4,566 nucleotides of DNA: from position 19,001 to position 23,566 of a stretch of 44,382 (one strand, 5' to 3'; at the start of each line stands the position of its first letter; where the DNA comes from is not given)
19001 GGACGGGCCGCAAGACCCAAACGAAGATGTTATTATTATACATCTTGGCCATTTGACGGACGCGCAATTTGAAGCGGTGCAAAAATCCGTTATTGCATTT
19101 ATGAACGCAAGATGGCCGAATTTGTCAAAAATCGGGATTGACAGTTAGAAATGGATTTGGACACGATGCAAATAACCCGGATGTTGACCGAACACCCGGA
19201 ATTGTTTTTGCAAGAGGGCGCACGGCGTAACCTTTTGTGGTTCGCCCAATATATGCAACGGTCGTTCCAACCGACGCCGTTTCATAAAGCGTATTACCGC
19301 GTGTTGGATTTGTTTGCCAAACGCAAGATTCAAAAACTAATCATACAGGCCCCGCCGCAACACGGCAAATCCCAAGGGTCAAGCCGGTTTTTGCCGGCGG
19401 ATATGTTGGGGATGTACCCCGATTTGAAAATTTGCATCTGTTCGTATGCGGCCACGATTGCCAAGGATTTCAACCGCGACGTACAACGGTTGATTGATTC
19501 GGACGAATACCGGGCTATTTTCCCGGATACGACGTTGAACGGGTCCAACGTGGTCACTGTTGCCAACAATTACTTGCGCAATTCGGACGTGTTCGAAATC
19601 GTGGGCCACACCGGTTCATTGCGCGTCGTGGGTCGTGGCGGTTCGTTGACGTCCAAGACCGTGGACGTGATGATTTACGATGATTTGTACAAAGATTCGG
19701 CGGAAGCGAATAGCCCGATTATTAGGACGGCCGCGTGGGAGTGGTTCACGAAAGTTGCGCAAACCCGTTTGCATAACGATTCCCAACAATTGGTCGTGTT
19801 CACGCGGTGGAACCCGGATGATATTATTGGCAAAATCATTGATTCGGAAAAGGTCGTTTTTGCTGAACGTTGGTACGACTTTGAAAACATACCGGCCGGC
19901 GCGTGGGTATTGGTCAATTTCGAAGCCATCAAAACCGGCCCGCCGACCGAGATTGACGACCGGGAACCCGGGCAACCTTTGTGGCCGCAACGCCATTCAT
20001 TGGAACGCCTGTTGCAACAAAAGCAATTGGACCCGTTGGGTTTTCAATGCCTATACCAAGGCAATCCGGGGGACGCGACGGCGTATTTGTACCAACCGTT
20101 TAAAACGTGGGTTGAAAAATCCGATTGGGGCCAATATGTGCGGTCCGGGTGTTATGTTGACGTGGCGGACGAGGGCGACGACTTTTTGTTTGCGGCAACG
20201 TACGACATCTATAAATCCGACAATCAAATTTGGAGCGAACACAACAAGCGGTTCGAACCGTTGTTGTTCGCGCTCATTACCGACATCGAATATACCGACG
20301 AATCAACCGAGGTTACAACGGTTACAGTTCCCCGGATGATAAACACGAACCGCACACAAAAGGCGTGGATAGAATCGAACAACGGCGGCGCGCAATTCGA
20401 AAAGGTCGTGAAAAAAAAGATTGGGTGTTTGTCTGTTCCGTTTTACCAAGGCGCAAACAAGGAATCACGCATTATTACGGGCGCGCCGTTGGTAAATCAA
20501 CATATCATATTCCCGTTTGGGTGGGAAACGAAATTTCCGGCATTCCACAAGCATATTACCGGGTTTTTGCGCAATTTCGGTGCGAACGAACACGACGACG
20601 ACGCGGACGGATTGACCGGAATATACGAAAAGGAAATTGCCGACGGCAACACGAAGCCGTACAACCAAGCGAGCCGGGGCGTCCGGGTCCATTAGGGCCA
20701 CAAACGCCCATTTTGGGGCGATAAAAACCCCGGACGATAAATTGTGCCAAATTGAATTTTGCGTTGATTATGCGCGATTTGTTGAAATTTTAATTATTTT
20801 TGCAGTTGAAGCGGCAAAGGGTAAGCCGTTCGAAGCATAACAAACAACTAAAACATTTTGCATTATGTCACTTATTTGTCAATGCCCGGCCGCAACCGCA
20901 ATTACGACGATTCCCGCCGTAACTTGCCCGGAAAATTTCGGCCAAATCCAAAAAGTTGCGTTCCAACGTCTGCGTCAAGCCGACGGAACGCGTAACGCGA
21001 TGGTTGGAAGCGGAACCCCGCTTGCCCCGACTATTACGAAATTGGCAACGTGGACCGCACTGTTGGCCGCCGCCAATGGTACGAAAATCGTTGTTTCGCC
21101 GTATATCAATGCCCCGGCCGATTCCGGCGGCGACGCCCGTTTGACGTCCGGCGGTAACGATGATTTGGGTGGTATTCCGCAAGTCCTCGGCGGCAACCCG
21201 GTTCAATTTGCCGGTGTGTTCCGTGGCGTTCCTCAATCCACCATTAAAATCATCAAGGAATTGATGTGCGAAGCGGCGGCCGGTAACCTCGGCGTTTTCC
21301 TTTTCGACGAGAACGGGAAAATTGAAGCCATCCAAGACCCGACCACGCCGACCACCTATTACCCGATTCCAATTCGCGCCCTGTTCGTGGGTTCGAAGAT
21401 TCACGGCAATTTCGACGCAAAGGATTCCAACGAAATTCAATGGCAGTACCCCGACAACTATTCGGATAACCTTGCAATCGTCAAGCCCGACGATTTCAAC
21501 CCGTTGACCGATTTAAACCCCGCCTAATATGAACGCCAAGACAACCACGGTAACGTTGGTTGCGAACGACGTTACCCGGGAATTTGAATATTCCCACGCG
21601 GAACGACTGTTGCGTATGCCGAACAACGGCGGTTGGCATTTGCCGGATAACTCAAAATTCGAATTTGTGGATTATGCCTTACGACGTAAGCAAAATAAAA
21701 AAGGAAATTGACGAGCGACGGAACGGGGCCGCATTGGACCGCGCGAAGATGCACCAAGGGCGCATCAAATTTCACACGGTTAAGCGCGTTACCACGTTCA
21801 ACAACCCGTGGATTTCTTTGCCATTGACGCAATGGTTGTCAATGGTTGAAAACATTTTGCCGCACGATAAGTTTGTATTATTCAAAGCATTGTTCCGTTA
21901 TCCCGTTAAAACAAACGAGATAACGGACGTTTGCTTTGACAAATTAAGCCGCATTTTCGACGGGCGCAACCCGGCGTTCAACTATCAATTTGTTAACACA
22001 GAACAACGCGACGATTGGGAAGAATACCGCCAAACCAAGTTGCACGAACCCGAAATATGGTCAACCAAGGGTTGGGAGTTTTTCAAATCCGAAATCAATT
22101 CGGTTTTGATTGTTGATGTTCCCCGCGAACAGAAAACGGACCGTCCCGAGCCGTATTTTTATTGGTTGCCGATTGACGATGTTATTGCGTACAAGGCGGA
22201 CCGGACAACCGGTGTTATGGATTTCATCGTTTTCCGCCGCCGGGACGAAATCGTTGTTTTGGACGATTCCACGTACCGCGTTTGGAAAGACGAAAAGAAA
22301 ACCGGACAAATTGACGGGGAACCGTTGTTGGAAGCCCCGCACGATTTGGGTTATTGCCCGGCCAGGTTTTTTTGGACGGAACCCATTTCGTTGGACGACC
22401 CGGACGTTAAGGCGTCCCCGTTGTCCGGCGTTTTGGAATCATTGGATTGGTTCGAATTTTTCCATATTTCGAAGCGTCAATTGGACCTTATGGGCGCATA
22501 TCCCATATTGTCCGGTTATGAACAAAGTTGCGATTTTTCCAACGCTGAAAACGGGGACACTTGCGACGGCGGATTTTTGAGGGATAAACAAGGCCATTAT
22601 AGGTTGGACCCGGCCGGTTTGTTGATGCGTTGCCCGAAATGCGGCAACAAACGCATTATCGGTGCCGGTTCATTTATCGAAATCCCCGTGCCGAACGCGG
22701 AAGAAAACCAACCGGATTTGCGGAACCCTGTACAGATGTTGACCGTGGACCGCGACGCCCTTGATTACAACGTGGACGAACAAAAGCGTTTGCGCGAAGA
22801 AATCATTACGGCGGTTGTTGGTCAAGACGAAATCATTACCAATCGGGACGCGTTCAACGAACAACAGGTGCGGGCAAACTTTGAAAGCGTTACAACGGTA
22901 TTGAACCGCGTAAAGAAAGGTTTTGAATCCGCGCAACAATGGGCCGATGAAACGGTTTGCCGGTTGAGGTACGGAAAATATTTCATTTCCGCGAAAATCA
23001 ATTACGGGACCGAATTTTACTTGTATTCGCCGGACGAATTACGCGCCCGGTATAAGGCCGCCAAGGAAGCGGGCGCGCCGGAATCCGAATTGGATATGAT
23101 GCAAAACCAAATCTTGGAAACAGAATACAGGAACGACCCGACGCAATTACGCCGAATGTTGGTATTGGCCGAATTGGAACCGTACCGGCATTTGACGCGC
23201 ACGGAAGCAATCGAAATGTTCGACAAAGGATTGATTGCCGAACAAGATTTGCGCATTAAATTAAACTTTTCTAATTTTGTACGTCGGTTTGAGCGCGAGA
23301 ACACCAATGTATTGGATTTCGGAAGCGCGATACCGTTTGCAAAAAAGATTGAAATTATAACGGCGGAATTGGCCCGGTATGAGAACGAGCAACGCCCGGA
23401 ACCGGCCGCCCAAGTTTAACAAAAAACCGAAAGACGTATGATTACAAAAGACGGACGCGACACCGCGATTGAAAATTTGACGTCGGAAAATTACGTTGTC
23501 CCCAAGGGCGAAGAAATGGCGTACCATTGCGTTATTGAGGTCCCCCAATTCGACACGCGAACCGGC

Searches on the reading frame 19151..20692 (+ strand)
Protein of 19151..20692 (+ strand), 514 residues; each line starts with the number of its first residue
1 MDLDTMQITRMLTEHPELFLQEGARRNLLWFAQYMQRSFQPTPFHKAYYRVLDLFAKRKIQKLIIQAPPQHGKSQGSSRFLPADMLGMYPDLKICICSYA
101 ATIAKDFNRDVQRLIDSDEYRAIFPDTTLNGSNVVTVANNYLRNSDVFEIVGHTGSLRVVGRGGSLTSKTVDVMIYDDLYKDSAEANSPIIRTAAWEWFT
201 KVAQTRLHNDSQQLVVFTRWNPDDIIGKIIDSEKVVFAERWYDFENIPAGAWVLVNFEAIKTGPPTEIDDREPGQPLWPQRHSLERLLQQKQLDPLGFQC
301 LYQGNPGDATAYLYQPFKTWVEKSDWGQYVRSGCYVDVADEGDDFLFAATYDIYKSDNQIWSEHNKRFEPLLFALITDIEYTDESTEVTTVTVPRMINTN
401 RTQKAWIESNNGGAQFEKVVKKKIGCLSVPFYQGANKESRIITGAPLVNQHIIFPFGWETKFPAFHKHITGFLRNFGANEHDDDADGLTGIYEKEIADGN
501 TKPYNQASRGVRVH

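Call 80: search_protein_families(library=phrogs, proteins=[window:19151-20692:+], max_evalue=0.00001)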
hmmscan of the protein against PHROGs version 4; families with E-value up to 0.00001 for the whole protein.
window:19151-20692:+ (514 aa): 4 families
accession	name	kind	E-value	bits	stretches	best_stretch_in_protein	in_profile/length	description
phrog_38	-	head and packaging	2.2e-78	265.7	1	10-499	258-707/760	terminase large subunit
phrog_4758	-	head and packaging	4e-41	142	1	24-237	21-225/243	terminase large subunit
phrog_30251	-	head and packaging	3.7e-37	129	2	302-484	273-449/799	terminase large subunit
phrog_5573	-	head and packaging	6.3e-19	69.4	1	250-495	10-234/250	terminase large subunit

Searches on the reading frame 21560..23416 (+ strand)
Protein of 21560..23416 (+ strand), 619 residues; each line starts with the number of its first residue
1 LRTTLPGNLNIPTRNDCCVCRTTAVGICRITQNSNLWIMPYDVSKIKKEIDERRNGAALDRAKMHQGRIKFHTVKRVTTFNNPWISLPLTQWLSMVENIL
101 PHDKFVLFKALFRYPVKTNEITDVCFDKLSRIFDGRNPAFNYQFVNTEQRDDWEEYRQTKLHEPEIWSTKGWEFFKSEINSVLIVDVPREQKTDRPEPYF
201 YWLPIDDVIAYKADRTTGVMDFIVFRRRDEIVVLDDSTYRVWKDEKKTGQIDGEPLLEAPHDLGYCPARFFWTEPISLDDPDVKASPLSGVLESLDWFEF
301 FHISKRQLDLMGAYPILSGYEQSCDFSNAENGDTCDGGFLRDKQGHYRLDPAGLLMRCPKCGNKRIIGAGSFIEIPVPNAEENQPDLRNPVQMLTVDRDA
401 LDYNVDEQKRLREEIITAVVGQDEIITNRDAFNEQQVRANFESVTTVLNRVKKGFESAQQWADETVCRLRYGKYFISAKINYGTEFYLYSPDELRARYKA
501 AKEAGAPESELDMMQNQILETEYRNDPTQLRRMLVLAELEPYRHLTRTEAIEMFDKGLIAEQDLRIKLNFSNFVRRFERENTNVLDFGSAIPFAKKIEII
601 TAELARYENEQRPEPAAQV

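Call 80: search_protein_families(library=phrogs, proteins=[window:21560-23416:+], max_evalue=0.00001)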
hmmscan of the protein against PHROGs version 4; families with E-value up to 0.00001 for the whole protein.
window:21560-23416:+ (619 aa): 1 family
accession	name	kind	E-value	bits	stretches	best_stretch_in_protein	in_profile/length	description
phrog_7376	-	head and packaging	3.5e-193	644.3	1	39-614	1-570/576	portal protein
